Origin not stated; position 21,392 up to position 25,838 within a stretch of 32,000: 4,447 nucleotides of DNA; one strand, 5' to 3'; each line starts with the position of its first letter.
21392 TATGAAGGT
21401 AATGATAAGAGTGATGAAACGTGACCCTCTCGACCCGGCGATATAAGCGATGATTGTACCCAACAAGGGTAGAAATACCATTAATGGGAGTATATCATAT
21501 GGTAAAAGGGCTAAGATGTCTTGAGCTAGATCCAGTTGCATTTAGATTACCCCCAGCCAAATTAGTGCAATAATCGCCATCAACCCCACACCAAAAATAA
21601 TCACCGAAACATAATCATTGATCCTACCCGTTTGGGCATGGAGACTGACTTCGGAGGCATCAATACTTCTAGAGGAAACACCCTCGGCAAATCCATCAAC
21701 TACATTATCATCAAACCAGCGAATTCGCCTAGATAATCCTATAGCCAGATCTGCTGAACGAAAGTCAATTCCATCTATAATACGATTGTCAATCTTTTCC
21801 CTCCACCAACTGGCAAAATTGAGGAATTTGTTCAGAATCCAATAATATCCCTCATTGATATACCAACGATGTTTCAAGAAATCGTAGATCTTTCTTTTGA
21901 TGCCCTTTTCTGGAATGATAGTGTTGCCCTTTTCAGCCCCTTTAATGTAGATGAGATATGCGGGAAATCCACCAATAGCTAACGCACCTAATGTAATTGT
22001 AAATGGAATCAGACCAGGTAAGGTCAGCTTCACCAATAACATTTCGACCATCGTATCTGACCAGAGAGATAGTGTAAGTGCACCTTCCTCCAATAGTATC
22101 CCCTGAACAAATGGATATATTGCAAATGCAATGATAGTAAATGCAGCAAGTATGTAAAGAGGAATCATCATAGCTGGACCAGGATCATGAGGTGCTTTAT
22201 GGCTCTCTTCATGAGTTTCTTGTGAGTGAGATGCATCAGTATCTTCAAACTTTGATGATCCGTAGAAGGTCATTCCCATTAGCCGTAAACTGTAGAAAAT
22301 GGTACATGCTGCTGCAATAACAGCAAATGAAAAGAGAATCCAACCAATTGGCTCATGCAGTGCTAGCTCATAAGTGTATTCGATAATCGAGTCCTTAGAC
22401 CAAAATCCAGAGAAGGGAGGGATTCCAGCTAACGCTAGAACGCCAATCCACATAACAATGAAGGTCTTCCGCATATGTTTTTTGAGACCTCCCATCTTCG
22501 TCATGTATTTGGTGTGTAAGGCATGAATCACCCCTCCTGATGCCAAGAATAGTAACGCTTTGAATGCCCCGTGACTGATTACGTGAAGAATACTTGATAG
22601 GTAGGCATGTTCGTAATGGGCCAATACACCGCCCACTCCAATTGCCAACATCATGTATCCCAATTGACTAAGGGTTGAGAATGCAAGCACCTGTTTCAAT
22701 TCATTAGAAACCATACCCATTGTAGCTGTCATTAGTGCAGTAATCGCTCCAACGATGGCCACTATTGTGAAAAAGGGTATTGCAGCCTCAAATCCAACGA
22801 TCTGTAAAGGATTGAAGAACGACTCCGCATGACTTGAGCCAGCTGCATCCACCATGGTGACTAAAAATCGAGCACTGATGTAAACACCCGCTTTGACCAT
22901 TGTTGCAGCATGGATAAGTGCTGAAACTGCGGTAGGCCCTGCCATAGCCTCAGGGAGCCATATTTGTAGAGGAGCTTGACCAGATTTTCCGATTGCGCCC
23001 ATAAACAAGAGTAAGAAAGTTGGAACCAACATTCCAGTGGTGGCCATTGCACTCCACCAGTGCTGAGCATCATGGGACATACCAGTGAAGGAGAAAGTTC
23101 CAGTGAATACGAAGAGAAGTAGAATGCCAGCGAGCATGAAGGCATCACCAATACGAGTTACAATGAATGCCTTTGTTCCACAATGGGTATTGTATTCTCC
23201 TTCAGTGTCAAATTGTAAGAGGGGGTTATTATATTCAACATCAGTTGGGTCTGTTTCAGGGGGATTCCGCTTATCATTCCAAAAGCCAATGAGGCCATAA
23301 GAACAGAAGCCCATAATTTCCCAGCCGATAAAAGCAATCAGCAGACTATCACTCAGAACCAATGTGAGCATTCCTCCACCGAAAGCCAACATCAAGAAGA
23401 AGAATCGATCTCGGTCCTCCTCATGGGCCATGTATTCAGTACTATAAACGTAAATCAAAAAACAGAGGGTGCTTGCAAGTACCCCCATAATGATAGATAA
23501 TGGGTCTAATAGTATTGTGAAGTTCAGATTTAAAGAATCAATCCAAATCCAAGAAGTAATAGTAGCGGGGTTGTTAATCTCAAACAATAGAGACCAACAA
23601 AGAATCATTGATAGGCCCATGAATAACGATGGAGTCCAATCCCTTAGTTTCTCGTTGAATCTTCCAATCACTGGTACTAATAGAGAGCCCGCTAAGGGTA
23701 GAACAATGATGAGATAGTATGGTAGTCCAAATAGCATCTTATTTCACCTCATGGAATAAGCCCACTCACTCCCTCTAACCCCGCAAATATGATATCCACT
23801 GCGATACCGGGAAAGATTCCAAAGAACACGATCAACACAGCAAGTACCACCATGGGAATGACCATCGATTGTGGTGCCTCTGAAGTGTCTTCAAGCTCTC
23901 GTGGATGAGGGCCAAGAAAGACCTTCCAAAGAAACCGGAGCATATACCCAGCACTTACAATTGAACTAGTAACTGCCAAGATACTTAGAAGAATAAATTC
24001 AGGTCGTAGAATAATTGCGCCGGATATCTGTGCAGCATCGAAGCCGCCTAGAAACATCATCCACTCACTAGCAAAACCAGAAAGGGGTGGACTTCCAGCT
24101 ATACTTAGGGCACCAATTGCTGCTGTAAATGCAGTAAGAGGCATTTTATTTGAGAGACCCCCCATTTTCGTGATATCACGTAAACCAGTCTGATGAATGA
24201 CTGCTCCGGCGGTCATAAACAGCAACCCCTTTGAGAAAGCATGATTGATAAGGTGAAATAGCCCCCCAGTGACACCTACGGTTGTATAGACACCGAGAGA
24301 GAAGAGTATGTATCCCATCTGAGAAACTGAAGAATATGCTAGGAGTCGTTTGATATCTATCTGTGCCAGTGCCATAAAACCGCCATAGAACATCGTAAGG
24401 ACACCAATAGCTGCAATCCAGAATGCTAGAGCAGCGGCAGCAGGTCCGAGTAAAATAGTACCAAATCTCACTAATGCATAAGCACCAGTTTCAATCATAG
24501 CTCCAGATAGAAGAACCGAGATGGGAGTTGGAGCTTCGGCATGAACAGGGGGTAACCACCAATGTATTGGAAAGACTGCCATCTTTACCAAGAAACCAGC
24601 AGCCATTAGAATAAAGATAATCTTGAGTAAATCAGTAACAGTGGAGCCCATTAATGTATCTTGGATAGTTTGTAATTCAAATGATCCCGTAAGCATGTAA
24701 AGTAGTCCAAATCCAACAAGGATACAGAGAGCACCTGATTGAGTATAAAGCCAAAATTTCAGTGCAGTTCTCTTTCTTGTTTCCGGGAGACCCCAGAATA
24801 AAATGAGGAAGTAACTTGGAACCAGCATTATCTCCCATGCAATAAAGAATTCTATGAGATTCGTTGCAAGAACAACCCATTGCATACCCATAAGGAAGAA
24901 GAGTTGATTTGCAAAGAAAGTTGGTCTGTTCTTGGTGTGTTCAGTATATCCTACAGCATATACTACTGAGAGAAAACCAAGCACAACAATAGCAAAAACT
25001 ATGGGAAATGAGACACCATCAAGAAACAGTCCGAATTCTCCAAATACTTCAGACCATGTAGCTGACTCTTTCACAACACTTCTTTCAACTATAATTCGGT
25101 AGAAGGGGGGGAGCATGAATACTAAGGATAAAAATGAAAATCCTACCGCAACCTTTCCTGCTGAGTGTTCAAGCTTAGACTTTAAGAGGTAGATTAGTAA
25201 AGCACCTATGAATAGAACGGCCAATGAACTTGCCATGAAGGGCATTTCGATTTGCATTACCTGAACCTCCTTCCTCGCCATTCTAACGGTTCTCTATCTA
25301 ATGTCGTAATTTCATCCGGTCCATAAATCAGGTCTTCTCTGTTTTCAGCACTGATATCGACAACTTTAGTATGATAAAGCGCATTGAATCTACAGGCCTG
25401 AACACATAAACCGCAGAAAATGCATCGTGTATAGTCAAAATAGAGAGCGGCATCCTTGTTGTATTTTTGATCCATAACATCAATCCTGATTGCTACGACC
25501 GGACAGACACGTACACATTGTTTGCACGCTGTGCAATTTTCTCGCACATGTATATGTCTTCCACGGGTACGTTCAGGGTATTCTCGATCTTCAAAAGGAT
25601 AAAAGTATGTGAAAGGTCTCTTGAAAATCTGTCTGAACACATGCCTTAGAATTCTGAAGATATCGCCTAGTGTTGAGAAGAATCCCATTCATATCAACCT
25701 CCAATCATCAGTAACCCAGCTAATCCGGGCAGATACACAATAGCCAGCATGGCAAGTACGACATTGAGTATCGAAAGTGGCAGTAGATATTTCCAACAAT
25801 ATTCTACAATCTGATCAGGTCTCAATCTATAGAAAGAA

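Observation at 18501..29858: Complex I-like operon with no nuoB and no electron-input module, in the order A-J-K-C-D-H-I-M'-L-M-N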

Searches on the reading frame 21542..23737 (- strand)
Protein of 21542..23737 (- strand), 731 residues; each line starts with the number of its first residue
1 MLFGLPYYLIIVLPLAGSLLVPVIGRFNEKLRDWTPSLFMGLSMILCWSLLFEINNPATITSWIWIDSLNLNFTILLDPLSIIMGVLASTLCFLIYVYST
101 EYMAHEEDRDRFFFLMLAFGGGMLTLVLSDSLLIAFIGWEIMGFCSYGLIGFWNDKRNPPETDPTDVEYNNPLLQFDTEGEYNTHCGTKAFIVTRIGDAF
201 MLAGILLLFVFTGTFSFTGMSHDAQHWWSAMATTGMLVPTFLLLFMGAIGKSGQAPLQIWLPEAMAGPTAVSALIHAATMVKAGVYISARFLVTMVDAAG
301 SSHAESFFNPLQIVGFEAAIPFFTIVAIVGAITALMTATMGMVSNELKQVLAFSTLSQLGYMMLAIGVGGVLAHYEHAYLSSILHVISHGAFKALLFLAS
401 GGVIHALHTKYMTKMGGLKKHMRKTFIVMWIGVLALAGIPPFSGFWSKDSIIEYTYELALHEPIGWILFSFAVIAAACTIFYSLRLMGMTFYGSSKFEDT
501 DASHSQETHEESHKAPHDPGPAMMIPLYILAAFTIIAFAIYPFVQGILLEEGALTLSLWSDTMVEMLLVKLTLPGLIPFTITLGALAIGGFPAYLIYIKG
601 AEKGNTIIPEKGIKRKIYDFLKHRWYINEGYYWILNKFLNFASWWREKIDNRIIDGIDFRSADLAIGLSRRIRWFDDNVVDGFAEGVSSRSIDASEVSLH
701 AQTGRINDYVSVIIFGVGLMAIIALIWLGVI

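Call 3: search_protein_families(library=pfam, proteins=[window:21542-23737:-], max_evalue=0.01)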
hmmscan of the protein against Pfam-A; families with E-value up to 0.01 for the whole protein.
window:21542-23737:- (731 aa): 2 families
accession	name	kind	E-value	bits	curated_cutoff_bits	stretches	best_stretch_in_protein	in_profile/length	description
PF00361.26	Proton_antipo_M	-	2.1e-61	208.2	21.5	2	181-458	29-278/294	NADH:quinone oxidoreductase/Mrp antiporter, TM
PF00662.26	Proton_antipo_N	-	5.9e-15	55.3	24.5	1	63-113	1-51/51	NADH-Ubiquinone oxidoreductase (complex I), chain 5 N-terminus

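Call 4: search_protein_families(library=ncbifam, proteins=[window:21542-23737:-], max_evalue=0.001)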
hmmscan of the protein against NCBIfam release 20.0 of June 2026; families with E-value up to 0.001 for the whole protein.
window:21542-23737:- (731 aa): 70 families (the best 25 are shown)
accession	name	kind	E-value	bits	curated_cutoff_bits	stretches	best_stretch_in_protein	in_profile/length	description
NF005141.0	PRK06590.1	equivalog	3.3e-148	495.3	556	1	7-671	5-582/615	NADH-quinone oxidoreductase subunit L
TIGR01974.1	NDH_I_L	subfamily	5.1e-141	471.6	407.5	2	175-658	154-589/630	NADH-quinone oxidoreductase subunit L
NF005626.0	PRK07376.1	equivalog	9.1e-97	324.9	963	2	182-657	170-631/675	NAD(P)H-quinone oxidoreductase subunit 5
NF040617.1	F420_dehyd_FpoL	exception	2.3e-96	324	1050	2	186-728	162-666/669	F420H2 dehydrogenase subunit FpoL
NF009287.0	PRK12647.1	equivalog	5.6e-84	283.1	937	2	173-573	146-508/773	putative monovalent cation/H+ antiporter subunit A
NF009288.0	PRK12648.1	equivalog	2.9e-80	270.6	1104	2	188-554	161-484/954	monovalent cation/H+ antiporter subunit A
NF009285.0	PRK12645.1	equivalog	4.7e-79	266.6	1028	2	178-589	154-542/804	Na+/H+ antiporter subunit A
NF009289.0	PRK12649.1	equivalog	3.7e-77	260.4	1117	2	185-572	162-525/789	putative monovalent cation/H+ antiporter subunit A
TIGR00940.1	2a6301s01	subfamily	4.8e-77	260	920.45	2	175-565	147-511/793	monovalent cation:proton antiporter subunit A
NF005097.0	PRK06525.1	equivalog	9.4e-71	239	430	2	184-539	163-473/480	hydrogenase 4 subunit D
NF009284.0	PRK12644.1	equivalog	4e-68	230.4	962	2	178-553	150-482/975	Na+/H+ antiporter subunit A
NF009290.0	PRK12650.1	equivalog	2e-67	227.9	980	2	183-567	159-506/966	DUF4040 family protein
NF009286.0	PRK12646.1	equivalog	7.1e-60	203.4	1063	2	188-510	164-471/800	DUF4040 family protein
NF006240.0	PRK08376.1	subfamily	5.4e-59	200.5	662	2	173-543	160-493/521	putative monovalent cation/H+ antiporter subunit D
NF006419.0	PRK08668.1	equivalog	1.2e-49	169.7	617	2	181-601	144-524/613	NADH dehydrogenase subunit M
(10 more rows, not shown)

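Call 52: search_solved_structures(query=window:21542-23737:-, max_evalue=1e-60, show_alignments=1)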
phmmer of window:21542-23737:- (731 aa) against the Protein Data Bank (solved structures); distinct sequences matched with E-value up to 1e-60: 7.
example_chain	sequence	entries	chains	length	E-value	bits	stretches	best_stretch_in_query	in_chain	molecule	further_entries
6hum_F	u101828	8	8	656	2.8e-84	287.3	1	187-658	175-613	NADH dehydrogenase subunit 5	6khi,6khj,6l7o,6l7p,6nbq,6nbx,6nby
8e9g_L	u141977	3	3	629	2e-69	238.2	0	187-601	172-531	NADH-quinone oxidoreductase, L subunit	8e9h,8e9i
7eu3_F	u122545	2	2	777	2.1e-67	231.5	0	188-503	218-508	NAD(P)H-quinone oxidoreductase subunit F | NADH-plastoquinone oxidoreductase subunit 5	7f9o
4he8_L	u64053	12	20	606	7.8e-65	223.1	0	11-537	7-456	NADH-quinone oxidoreductase subunit 12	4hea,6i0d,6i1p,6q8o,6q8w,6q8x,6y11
9grx_F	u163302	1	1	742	3.8e-64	220.8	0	320-497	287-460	NAD(P)H-quinone oxidoreductase subunit 5, chloroplastic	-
8qby_L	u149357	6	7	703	7.3e-64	219.8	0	187-540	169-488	NADH dehydrogenase subunit L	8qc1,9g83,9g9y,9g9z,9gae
7wff_F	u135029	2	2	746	3.8e-63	217.5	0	188-494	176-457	NAD(P)H-quinone oxidoreductase subunit 5, chloroplastic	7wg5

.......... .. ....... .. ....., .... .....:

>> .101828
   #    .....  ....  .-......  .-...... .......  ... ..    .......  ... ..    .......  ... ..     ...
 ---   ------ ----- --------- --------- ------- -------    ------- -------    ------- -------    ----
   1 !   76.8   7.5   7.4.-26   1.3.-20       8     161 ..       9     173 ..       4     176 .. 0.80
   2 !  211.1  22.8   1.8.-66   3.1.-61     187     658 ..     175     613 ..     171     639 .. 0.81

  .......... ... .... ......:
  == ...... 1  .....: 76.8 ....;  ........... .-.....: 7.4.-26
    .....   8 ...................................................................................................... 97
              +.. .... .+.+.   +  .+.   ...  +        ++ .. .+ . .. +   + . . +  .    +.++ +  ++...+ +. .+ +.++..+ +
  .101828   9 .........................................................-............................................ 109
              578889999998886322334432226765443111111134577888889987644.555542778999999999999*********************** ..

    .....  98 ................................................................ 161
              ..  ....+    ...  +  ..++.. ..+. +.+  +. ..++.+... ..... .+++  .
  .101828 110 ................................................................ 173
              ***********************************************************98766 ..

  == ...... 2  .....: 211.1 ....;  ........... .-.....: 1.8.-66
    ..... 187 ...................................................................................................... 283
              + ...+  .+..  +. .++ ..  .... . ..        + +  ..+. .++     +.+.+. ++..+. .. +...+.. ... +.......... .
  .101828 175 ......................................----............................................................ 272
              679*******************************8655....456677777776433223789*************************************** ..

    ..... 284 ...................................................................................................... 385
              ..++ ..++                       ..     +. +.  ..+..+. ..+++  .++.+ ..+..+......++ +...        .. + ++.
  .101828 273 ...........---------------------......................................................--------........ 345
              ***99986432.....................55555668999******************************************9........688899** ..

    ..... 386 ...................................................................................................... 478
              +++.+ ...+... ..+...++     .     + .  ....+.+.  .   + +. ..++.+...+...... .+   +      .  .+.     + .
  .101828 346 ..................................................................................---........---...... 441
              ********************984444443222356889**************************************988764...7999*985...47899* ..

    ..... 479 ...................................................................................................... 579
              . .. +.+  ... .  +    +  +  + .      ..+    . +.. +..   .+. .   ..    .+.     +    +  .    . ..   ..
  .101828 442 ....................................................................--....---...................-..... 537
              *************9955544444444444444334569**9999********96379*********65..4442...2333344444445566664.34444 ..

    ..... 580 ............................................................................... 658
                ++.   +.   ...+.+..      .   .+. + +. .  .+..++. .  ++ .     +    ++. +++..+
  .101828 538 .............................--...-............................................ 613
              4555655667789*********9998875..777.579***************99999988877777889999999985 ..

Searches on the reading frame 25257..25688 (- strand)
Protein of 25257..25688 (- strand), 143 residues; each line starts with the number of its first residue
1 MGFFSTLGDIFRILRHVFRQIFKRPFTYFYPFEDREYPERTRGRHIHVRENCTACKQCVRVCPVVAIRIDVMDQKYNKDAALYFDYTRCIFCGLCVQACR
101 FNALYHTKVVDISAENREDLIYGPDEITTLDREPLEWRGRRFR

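Call 3: search_protein_families(library=pfam, proteins=[window:25257-25688:-], max_evalue=0.01)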
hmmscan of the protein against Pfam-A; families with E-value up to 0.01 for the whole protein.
window:25257-25688:- (143 aa): 14 families
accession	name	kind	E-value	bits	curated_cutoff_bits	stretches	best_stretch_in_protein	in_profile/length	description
PF00037.32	Fer4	-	4e-16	58.5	21.1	2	83-105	2-24/24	4Fe-4S binding domain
PF12838.12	Fer4_7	-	1.1e-10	42.2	27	1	51-103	1-52/52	4Fe-4S dicluster domain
PF13237.11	Fer4_10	-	7.1e-10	39.1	25.5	1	48-99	5-52/53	4Fe-4S dicluster domain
PF13484.11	Fer4_16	-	1.3e-09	39.1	30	2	51-75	1-23/66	4Fe-4S double cluster binding domain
PF13187.11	Fer4_9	-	2.3e-09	37.6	27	1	51-102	1-50/52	4Fe-4S dicluster domain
PF14697.11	Fer4_21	-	3.1e-09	37.3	35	1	45-67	34-57/59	4Fe-4S dicluster domain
PF13183.11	Fer4_8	-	1.7e-08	35.3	27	1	50-64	52-66/68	4Fe-4S dicluster domain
PF12837.12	Fer4_6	-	1.9e-08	34.3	25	2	49-67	6-24/24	4Fe-4S binding domain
PF12797.12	Fer4_2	-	2.2e-08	34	24.5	2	46-64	4-22/22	4Fe-4S binding domain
PF13534.11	Fer4_17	-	5.8e-07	30.4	22.2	0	47-63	41-57/61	4Fe-4S dicluster domain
PF12800.12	Fer4_4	-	1.7e-06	28.3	24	1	50-64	2-16/17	4Fe-4S binding domain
PF13459.11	Fer4_15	-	2e-06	28.9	22.4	1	83-102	2-23/66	4Fe-4S single cluster domain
PF12798.12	Fer4_3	-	0.00023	22.2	27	1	89-103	1-15/15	4Fe-4S binding domain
PF13746.11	Fer4_18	-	0.0018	18.9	27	0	44-100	53-96/114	4Fe-4S dicluster domain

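Call 4: search_protein_families(library=ncbifam, proteins=[window:25257-25688:-], max_evalue=0.001)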
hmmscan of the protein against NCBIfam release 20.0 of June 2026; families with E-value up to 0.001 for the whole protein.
window:25257-25688:- (143 aa): 68 families (the best 25 are shown)
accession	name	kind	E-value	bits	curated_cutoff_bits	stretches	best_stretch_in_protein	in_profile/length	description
NF004537.0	PRK05888.1-3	equivalog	1.1e-25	90.3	163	1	15-128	28-154/204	NADH-quinone oxidoreductase subunit NuoI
TIGR01971.1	NuoI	subfamily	2.2e-25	88.6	113.05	1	17-126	5-120/121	NADH-quinone oxidoreductase, chain I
NF004541.0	PRK05888.2-2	equivalog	9.8e-23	80.8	217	1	26-134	37-141/168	NADH-quinone oxidoreductase subunit NuoI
NF004536.0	PRK05888.1-1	equivalog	2.3e-21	75.9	212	1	7-126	10-136/180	NADH-quinone oxidoreductase subunit NuoI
NF004538.0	PRK05888.1-4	equivalog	9.9e-21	74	135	1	7-126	13-139/162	NADH-quinone oxidoreductase subunit NuoI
NF004539.0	PRK05888.1-5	equivalog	4.4e-20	72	225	1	7-126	13-139/162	NADH-quinone oxidoreductase subunit NuoI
NF004545.0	PRK05888.3-1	equivalog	3.9e-19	68.8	229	1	13-132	29-150/154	NADH-quinone oxidoreductase subunit NuoI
NF004546.0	PRK05888.3-3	equivalog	5.5e-19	68.3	260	1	23-134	37-151/196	NADH-quinone oxidoreductase subunit NuoI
TIGR00403.1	ndhI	equivalog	1.3e-18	67.2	302.35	1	18-127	30-140/183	NAD(P)H-quinone oxidoreductase subunit I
NF010590.0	PRK13984.1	equivalog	3.4e-18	65.1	946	1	17-127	17-131/611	putative oxidoreductase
NF006221.0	PRK08348.1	subfamily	4.2e-17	62.1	124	1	12-121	5-111/136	NADH-plastoquinone oxidoreductase subunit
NF009053.0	PRK12387.1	subfamily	3.8e-16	59.4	204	1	23-121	11-107/180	formate hydrogenlyase complex iron-sulfur subunit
NF040612.1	F420_dehyd_FpoI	exception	6.7e-16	58.3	180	1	14-128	6-125/135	F420H2 dehydrogenase subunit FpoI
NF004543.0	PRK05888.2-5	equivalog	4.7e-15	55.6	243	1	19-119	28-130/217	NADH-quinone oxidoreductase subunit NuoI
NF004540.0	PRK05888.2-1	equivalog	5.5e-14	51.9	215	1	10-121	4-120/139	NADH-quinone oxidoreductase subunit NuoI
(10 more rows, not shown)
